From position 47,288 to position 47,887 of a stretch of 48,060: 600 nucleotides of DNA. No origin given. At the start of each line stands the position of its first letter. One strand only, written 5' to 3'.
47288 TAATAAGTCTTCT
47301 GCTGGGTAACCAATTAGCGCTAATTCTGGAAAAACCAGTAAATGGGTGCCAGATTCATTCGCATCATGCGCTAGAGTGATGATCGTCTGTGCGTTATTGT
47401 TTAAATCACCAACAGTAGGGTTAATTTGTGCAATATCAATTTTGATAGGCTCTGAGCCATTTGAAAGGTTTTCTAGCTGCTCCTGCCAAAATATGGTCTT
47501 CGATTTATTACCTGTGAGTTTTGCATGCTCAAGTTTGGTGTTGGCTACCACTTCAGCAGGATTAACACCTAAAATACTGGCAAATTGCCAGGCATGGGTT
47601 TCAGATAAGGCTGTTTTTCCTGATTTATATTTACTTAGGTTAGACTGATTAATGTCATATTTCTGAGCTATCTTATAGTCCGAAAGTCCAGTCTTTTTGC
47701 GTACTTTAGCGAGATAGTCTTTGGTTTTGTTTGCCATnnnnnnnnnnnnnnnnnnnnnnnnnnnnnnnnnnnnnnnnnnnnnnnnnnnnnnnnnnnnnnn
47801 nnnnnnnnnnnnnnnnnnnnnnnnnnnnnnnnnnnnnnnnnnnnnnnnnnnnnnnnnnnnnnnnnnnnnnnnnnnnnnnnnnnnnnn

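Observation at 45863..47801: In-frame fusion of a Cro/CI (XRE)-type HTH domain to glutamine-dependent NAD+ synthetase, with three direct repeats across its own promoter, TSS and RBS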

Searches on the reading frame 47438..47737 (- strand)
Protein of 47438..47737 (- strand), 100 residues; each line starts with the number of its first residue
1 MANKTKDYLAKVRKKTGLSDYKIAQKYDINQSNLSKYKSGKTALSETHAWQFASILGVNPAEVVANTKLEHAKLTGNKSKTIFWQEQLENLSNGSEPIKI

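Call 4: search_protein_families(library=ncbifam, proteins=[window:47438-47737:-], max_evalue=1)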
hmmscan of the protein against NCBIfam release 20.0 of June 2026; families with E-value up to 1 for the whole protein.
window:47438-47737:- (100 aa): 8 families
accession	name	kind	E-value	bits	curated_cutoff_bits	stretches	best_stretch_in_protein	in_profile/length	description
NF041951.1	phage_RstR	subfamily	2.5e-06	27.7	80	1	5-70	3-68/108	RstR family transcriptional repressor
NF047948.1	male_kill_WMK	equivalog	0.00022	20.8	300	1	17-73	175-230/300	WO male-killing family protein Wmk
TIGR03830.1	CxxCG_CxxCG_HTH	subfamily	0.0008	19.2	61.8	1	6-49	67-110/127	type II TA system antitoxin MqsA family protein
NF003162.0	PRK04140.1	equivalog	0.017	14.1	263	1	7-90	129-213/317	transcriptional regulator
NF049845.1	Xre_ParS_antitoxin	subfamily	0.021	14.9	90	1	7-55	5-53/112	type II RES/Xre toxin-antitoxin system antitoxin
NF006015.0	PRK08154.1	subfamily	0.032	13.4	204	1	10-72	36-98/314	anaerobic benzoate catabolism transcriptional regulator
TIGR00270.2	TIGR00270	equivalog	0.06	13.2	110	1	11-77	82-147/159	multiprotein bridging factor aMBF1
NF007408.0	PRK09943.1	equivalog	0.12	11.9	211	1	8-65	11-68/185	HTH-type transcriptional regulator PuuR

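Call 13: find_homologous_proteins(query=window:47447-47737:-, max_evalue=0.01)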
Query seq(97 aa) (97 aa): 29 proteins with E <= 0.01 among 30 candidates.
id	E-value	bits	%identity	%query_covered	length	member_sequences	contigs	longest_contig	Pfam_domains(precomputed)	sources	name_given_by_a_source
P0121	8.6e-45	168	85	99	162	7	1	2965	PF00795.28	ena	-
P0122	8.8e-45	168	83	99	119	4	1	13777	PF01381.29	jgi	-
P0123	7.8e-44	165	82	100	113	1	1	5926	PF01381.29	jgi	jgi:NAD+ synthase (glutamine-hydrolysing)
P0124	2.7e-42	160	79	100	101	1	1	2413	-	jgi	-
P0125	1.4e-40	155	79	97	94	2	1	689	-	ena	-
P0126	4.4e-39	150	88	86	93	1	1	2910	PF01381.29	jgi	-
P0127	2.3e-35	138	70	100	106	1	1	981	PF01381.29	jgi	-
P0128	4.6e-35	137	74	94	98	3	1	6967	PF01381.29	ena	-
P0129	4.9e-35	137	71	100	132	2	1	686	PF01381.29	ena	-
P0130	7.4e-35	137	69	100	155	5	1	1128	PF01381.29,PF00795.28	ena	-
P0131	8.5e-35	137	69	100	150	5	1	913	-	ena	-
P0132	3.2e-34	135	68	100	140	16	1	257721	-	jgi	jgi:NAD+ synthase (glutamine-hydrolysing)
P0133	3.6e-34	135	68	100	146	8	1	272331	-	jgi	jgi:NAD+ synthase (glutamine-hydrolysing)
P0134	6.6e-34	134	69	100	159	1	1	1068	-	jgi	jgi:NAD+ synthase (glutamine-hydrolysing)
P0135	9.1e-34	133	69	100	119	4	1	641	PF01381.29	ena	-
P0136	1.3e-33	133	69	100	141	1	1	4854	PF01381.29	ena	-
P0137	1.9e-33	132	74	91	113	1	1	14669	PF01381.29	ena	-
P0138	2.2e-33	132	69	100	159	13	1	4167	PF01381.29,PF00795.28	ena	-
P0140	8.8e-31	124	67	100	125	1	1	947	PF01381.29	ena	-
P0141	7.0e-28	114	83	71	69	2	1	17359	PF01381.29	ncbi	-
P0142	3.6e-27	112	71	79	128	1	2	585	PF01381.29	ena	-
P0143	7.2e-27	111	75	74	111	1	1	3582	PF21247.4,PF01381.29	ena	-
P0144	5.8e-25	105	74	71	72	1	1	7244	PF01381.29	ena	-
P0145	4.7e-22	96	91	57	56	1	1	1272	PF01381.29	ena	-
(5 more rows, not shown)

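Call 22: search_protein_representatives(protein=window:47447-47737:-)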
Query: 97 residues. Proteins with E-value up to 0.001 (for the whole library): 236; up to 1e-10: 14; up to 1e-30: 3. The best 150 are listed.
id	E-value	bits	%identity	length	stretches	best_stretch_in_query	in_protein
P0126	1.4e-39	150.2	88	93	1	2-83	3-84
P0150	1.6e-37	143.6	75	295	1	1-92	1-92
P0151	1.6e-33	130.8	71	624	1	3-97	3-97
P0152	1.5e-28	115.0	66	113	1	2-88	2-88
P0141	2.2e-28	114.4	83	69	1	1-69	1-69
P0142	1.1e-27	112.1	73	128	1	3-75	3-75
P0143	2.3e-27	111.2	74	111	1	3-74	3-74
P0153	6.7e-20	87.3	50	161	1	5-94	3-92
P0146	8.4e-20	87.0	92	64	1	1-49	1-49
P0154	5.2e-17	78.1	47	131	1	8-94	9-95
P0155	7.1e-17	77.7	44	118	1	5-94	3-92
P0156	2.9e-16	75.7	46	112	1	5-93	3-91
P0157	6.3e-16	74.6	36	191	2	5-82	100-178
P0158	1.6e-13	67.0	43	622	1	3-91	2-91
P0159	1.4e-10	57.6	26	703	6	6-89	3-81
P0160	2.2e-10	56.9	38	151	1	4-92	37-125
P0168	5.3e-08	49.3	37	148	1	5-87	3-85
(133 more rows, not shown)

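Call 24: find_encoding_contigs(protein=P0158, flank=4000, max_places=3)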
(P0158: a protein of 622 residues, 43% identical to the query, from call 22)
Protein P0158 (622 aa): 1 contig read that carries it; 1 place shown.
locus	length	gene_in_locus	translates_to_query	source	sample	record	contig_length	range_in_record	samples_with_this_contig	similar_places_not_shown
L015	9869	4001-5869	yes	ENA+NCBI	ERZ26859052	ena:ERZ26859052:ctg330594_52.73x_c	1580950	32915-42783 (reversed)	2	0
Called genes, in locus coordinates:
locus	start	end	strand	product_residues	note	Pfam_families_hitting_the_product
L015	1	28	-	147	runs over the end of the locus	PF00583:Acetyltransf_1 (weak), PF13420:Acetyltransf_4 (weak), PF13508:Acetyltransf_7 (weak)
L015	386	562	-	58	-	-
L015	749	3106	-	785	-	PF01326:PPDK_N, PF00391:PEP-utilizers, PF02896:PEP-utilizers_C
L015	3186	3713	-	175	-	PF21247:Fic-like_C (faint)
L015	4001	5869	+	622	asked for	PF00795:CN_hydrolase, PF02540:NAD_synthase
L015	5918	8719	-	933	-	PF02347:GDC-P, PF21478:GcvP2_C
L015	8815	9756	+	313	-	PF00890:FAD_binding_2 (faint), PF01134:GIDA (faint), PF03486:HI0933_like (faint), PF07992:Pyr_redox_2, PF13738:Pyr_redox_3, PF00070:Pyr_redox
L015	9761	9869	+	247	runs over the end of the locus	PF08543:Phos_pyr_kin, PF02110:HK (faint)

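Call 25: list_cluster_members(proteins=[P0158, P0153, P0156])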
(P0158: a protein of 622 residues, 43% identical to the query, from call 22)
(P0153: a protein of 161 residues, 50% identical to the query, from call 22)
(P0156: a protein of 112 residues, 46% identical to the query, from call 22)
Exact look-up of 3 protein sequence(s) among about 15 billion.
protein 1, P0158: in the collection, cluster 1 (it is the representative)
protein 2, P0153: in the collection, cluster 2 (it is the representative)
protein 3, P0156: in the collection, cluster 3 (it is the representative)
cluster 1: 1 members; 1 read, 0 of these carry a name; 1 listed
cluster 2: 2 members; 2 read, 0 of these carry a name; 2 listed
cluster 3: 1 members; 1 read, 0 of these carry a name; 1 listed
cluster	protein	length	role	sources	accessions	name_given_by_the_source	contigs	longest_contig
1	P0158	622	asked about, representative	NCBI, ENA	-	-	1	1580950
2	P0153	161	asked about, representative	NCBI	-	-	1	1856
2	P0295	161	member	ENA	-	-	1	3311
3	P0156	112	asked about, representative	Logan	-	-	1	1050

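Call 29: search_protein_families(library=pfam, proteins=[P0153, P0154, P0155, P0156, P0160, P0168, P0157, P0158], max_evalue=0.1)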
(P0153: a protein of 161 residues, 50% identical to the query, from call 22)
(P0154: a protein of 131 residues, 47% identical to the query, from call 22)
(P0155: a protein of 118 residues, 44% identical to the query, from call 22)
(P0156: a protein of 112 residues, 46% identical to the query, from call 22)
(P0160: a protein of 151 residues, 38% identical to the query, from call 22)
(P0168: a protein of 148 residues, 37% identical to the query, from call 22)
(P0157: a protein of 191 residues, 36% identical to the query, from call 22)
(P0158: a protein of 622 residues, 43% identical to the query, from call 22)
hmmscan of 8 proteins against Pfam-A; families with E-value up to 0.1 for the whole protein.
P0153 (161 aa): 4 families
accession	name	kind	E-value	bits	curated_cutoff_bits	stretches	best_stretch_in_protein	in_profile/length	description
PF12844.13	HTH_19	-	0.00026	21.3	30.2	1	7-63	4-60/64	Helix-turn-helix domain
PF01381.28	HTH_3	-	0.0018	18.7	23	1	16-60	10-54/55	Helix-turn-helix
PF12317.13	IFT46_B_C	-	0.019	15.1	22.2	1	65-121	105-159/211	Intraflagellar transport complex B protein 46 C terminal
PF12010.13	DUF3502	-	0.02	15.7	24.4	1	99-121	45-67/69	Domain of unknown function (DUF3502)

P0154 (131 aa): 0 families

P0155 (118 aa): 2 families
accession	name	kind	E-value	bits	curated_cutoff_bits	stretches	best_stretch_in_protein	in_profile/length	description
PF23577.1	LysM_RLK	-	0.051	14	27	0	20-38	13-31/44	LysM domain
PF01381.28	HTH_3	-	0.054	14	23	1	15-58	9-52/55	Helix-turn-helix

P0156 (112 aa): 0 families

P0160 (151 aa): 3 families
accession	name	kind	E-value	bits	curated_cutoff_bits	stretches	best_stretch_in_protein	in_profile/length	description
PF01381.28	HTH_3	-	5.9e-05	23.5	23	1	53-95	12-54/55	Helix-turn-helix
PF05225.22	HTH_psq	-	0.0016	18.5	20.4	1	56-75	21-40/45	helix-turn-helix, Psq domain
PF07022.19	Phage_CI_repr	-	0.0078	17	22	1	47-76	8-39/65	Bacteriophage CI repressor helix-turn-helix domain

P0168 (148 aa): 2 families
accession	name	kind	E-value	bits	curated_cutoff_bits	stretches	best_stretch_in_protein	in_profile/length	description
PF01381.28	HTH_3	-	0.00029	21.2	23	1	15-58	9-52/55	Helix-turn-helix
PF12844.13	HTH_19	-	0.062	13.7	30.2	0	16-45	13-42/64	Helix-turn-helix domain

P0157 (191 aa): 8 families
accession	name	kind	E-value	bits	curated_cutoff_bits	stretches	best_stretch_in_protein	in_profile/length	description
PF01381.28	HTH_3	-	1.5e-10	41.3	23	2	118-158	14-54/55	Helix-turn-helix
PF13560.12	HTH_31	-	2e-05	25.3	27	1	104-158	6-60/64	Helix-turn-helix domain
PF14549.12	P22_Cro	-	0.00017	21.7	30.2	0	118-132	14-28/60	DNA-binding transcriptional regulator Cro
PF00126.33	HTH_1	-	0.0056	17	26.6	0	118-132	18-32/60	Bacterial regulatory helix-turn-helix protein, lysR family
PF23446.1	LysM1_NFP_LYK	-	0.0068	17.7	36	0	146-169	19-42/60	NFP/LYK LysM1 domain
PF13830.11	DUF4192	-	0.032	14.6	27.8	0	15-89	192-266/321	Domain of unknown function (DUF4192)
PF15943.11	YdaS_toxin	-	0.058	13.7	30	0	118-133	13-28/65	Bacterial toxin YdaS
PF02954.25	HTH_8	-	0.091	12.9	22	0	118-127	23-32/42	Bacterial regulatory protein, Fis family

P0158 (622 aa): 7 families
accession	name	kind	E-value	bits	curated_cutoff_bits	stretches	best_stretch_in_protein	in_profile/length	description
PF02540.23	NAD_synthase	-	1.5e-68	231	21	1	351-593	3-241/242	NAD synthase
PF00795.27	CN_hydrolase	-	2.7e-16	60.1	23.2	1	102-332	4-241/256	Carbon-nitrogen hydrolase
PF06508.19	QueC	-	0.00047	20.2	22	1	372-445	4-74/210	Queuosine biosynthesis protein QueC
PF01381.28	HTH_3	-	0.0018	18.7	23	1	8-61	1-54/55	Helix-turn-helix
PF12844.13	HTH_19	-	0.0072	16.7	30.2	1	7-63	3-59/64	Helix-turn-helix domain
PF13744.12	HTH_37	-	0.012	15.8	27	1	5-59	20-75/80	Helix-turn-helix domain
PF03054.22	tRNA_Me_trans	-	0.013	15.6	20.6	1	369-406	2-37/202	tRNA methyl transferase HUP domain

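Call 30: search_solved_structures(query=window:47438-47737:-, max_evalue=1, show_alignments=2)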
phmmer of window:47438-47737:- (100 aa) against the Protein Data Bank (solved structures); distinct sequences matched with E-value up to 1: 10.
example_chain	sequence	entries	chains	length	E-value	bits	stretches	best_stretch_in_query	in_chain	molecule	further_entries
2mez_A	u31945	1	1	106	0.0042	20.8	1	10-67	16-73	Multiprotein Bridging Factor (MBP-like)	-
28tn_A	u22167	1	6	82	0.02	18.7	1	8-58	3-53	lambda repressor-like protein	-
3kxa_A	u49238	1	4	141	0.074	16.9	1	10-66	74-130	Putative uncharacterized protein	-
8tac_A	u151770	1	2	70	0.11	16.3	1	10-59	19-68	DBP48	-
4mct_A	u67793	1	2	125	0.47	14.3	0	9-61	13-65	Antidote protein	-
1lmb_3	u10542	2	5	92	0.48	14.3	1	5-63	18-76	PROTEIN (LAMBDA REPRESSOR) | LAMBDA REPRESSOR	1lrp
1lli_A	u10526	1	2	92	0.48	14.3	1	5-63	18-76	PROTEIN (LAMBDA REPRESSOR)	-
1rio_A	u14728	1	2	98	0.56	14.1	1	5-62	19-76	Repressor protein CI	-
4mcx_A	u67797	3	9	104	0.63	13.9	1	9-61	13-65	Antidote protein | Antitoxin HigA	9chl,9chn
6chv_A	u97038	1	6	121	0.94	13.3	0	9-61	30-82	Antitoxin HigA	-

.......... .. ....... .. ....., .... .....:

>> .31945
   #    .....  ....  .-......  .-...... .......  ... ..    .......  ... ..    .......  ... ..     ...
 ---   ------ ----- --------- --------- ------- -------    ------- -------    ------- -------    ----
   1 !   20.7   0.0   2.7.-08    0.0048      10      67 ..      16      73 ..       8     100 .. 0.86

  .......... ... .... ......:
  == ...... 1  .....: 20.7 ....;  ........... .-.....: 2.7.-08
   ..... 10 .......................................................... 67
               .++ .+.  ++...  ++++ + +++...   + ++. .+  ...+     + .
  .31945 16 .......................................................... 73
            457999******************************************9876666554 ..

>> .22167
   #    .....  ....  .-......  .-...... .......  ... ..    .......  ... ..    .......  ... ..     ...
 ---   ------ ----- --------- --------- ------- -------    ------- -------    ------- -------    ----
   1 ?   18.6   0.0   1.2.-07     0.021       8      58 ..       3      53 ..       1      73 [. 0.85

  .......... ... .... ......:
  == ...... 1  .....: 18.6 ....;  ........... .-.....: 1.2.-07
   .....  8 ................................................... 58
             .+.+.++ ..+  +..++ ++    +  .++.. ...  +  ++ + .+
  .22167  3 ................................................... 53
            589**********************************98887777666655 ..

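Call 50: find_encoding_contigs(protein=P0132, flank=2500, max_places=2)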
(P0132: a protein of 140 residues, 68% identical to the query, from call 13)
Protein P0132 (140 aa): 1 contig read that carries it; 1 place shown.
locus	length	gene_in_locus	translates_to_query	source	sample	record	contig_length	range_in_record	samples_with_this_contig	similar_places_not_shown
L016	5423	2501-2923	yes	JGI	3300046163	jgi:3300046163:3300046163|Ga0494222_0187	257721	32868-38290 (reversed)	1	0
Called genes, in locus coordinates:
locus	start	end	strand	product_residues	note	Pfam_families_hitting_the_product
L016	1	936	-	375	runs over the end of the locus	PF00528:BPD_transp_1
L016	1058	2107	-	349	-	PF00497:SBP_bac_3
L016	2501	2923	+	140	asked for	-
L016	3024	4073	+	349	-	PF00795:CN_hydrolase, PF02540:NAD_synthase, PF06508:QueC (faint)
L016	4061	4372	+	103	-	PF02540:NAD_synthase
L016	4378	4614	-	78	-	PF00425:Chorismate_bind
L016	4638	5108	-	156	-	PF00425:Chorismate_bind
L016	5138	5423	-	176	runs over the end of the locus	PF04715:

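Call 51: find_encoding_contigs(protein=P0122, flank=2500, max_places=2)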
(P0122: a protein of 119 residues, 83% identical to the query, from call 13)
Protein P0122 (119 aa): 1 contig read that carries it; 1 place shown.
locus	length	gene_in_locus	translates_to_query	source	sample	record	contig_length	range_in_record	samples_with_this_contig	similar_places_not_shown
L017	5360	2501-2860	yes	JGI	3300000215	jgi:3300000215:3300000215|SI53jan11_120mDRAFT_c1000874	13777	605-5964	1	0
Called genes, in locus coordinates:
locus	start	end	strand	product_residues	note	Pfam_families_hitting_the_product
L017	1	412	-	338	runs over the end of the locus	?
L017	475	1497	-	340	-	-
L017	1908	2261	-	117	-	PF08238:Sel1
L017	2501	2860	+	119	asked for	PF01381:HTH_3 (faint)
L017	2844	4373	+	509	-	PF00795:CN_hydrolase, PF02540:NAD_synthase, PF06508:QueC (faint)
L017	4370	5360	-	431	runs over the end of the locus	PF04715:, PF00425:Chorismate_bind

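Call 52: predict_structure(alignment_id=A2)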
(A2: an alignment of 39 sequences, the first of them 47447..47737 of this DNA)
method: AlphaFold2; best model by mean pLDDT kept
length: 97 residues; sequences in the alignment: 39
mean_pLDDT: 88.5   pTM: 0.74
mean pLDDT of the five models: 88.5, 88.5, 88.2, 88.1, 86.7
residues with pLDDT >= 90: 66; 70-90: 25; 50-70: 4; < 50: 2
segments of 3 or more residues with pLDDT < 50: none
pLDDT, mean of each block of 10 residues (from residue 1): 82 92 90 89 90 92 92 92 92 67
secondary structure, 60 per line:
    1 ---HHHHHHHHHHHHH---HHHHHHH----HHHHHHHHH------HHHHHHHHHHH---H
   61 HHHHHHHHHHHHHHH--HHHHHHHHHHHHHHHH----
elements in order: H4-16 H20-26 H31-39 H46-56 H60-75 H78-93

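Call 55: fold_search(model_id=the predicted structure, library=pdb)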
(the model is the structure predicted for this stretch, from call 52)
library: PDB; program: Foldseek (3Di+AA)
matches with E <= 10: 381; with E <= 0.001: 0
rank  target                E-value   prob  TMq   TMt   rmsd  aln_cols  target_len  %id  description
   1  1y9q                  3.0e-02  1.00  0.50  0.29   3.4        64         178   25  Crystal Structure of HTH_3 family Transcriptional Regulator from Vibrio cholerae (released 2005-01-04)
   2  3f51_F                6.9e-02  0.99  0.49  0.50  10.2        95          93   19  Crystal Structure of the clp gene regulator ClgR from Corynebacterium glutamicum (released 2008-11-18)
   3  3kz3_A                9.5e-02  1.00  0.50  0.59   4.4        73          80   26  A structure of a lambda repressor fragment mutant (released 2010-02-23)
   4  6h4c_H                9.5e-02  0.99  0.50  0.36   7.5        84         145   14  A polyamorous repressor: deciphering the evolutionary strategy used by the phage-inducible chromosomal islands to spre (released 2019-08-28)
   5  2b5a_C                1.1e-01  1.00  0.50  0.60   3.3        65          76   17  C.BclI, Control Element of the BclI Restriction-Modification System (released 2006-01-03)
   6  1lli_B                1.1e-01  0.99  0.50  0.52   5.8        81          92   23  THE CRYSTAL STRUCTURE OF A MUTANT PROTEIN WITH ALTERED BUT IMPROVED HYDROPHOBIC CORE PACKING (released 1994-08-31)
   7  7pwj_FFF              1.1e-01  0.99  0.48  0.34   5.5        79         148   13  dUTPase from human in complex with Stl (released 2022-12-28)
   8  7jvt_D                1.1e-01  0.99  0.51  0.27   6.5        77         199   27  Crystal structure of a lambda-186 hybrid repressor (released 2021-09-08)
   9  3f51_D                1.3e-01  0.99  0.50  0.52   7.6        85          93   16  Crystal Structure of the clp gene regulator ClgR from Corynebacterium glutamicum (released 2008-11-18)
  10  1y7y_B                1.3e-01  1.00  0.50  0.67   2.5        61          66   23  High-resolution crystal structure of the restriction-modification controller protein C.AhdI from Aeromonas hydrophila (released 2005-02-22)
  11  4ob4_A                1.3e-01  1.00  0.47  0.61   3.0        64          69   22  Structure of the S. venezulae BldD DNA-binding domain (released 2014-11-19)
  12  6h4c_B                1.3e-01  0.99  0.50  0.35   7.5        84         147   14  A polyamorous repressor: deciphering the evolutionary strategy used by the phage-inducible chromosomal islands to spre (released 2019-08-28)
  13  3f51_E                1.3e-01  0.98  0.50  0.51   9.7        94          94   18  Crystal Structure of the clp gene regulator ClgR from Corynebacterium glutamicum (released 2008-11-18)
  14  2b5a_B                1.4e-01  1.00  0.50  0.61   3.2        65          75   17  C.BclI, Control Element of the BclI Restriction-Modification System (released 2006-01-03)
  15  3bs3                  1.6e-01  0.99  0.44  0.62   2.4        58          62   22  Crystal structure of a putative DNA-binding protein from Bacteroides fragilis (released 2008-01-15)
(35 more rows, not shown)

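Call 68: find_encoding_contigs(protein=P0153, flank=2000, max_places=3)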
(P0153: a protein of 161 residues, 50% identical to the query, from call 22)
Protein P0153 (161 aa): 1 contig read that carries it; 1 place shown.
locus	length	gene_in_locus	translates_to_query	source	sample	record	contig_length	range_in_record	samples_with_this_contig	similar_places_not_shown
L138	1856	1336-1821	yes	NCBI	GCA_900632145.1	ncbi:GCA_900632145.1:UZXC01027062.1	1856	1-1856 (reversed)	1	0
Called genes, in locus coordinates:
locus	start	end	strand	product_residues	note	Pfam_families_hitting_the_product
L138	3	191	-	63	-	?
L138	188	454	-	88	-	PF21825:Sequestin (weak)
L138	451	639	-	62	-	-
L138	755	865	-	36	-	-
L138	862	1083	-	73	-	-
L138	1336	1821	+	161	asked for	-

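Call 69: find_encoding_contigs(protein=P0155, flank=2000, max_places=3)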
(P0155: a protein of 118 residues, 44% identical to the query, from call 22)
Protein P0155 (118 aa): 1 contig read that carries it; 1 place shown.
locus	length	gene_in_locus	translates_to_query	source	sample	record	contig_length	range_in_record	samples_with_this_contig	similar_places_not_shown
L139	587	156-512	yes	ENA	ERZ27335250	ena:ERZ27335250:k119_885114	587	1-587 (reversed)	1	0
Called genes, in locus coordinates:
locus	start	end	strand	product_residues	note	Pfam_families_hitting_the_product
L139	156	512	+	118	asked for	-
